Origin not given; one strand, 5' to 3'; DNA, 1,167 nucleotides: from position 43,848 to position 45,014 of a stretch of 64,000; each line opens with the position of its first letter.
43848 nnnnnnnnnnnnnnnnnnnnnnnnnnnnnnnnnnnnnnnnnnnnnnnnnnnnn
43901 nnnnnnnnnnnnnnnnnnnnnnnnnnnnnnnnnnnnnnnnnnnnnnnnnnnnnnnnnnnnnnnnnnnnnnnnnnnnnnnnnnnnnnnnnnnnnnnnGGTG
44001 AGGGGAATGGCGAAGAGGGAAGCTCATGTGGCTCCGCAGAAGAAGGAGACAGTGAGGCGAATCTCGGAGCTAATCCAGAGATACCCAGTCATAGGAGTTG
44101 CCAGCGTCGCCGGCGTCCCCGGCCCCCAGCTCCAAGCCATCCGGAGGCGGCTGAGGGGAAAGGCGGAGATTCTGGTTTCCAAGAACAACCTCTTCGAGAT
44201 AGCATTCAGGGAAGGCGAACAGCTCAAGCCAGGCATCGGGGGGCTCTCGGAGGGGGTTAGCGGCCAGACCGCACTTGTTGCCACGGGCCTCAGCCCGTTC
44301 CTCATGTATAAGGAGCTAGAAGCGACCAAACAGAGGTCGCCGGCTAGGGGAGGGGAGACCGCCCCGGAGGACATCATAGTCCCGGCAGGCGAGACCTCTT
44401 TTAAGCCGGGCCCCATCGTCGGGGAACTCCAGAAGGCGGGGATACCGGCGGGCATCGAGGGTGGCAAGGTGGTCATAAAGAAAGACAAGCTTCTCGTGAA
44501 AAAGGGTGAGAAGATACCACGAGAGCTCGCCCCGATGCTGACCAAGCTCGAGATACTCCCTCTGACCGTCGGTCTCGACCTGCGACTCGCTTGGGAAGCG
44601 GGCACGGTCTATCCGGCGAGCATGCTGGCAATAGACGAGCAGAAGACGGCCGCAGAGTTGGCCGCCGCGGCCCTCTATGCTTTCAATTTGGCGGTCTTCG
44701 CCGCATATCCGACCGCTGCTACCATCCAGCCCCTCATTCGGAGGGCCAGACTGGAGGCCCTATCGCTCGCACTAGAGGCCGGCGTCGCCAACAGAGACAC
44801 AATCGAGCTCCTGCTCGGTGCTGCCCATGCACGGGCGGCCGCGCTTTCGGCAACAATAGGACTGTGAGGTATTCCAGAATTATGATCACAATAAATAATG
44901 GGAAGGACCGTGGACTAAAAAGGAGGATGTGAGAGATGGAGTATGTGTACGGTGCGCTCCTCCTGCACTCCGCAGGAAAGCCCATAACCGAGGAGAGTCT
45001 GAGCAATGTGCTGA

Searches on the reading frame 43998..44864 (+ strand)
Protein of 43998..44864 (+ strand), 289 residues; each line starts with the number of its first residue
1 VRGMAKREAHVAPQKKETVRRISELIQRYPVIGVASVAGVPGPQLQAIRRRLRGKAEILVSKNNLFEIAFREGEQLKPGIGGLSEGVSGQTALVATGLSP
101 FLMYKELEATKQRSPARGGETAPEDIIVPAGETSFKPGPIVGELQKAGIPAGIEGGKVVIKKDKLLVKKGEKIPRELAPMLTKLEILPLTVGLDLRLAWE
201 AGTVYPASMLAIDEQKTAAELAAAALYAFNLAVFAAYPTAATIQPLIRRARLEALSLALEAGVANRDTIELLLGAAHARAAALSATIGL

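Call 49: search_protein_families(library=pfam, proteins=[window:43998-44864:+], max_evalue=0.0001)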
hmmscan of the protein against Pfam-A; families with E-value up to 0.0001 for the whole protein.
window:43998-44864:+ (289 aa): 2 families
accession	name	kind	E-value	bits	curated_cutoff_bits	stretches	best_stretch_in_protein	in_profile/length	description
PF17777.6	RL10P_insert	-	5.1e-19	68.4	29.1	1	116-186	1-71/71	Insertion domain in 60S ribosomal protein L10P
PF00466.25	Ribosomal_L10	-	5.7e-19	68.5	22.8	1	13-110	4-98/100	Ribosomal protein L10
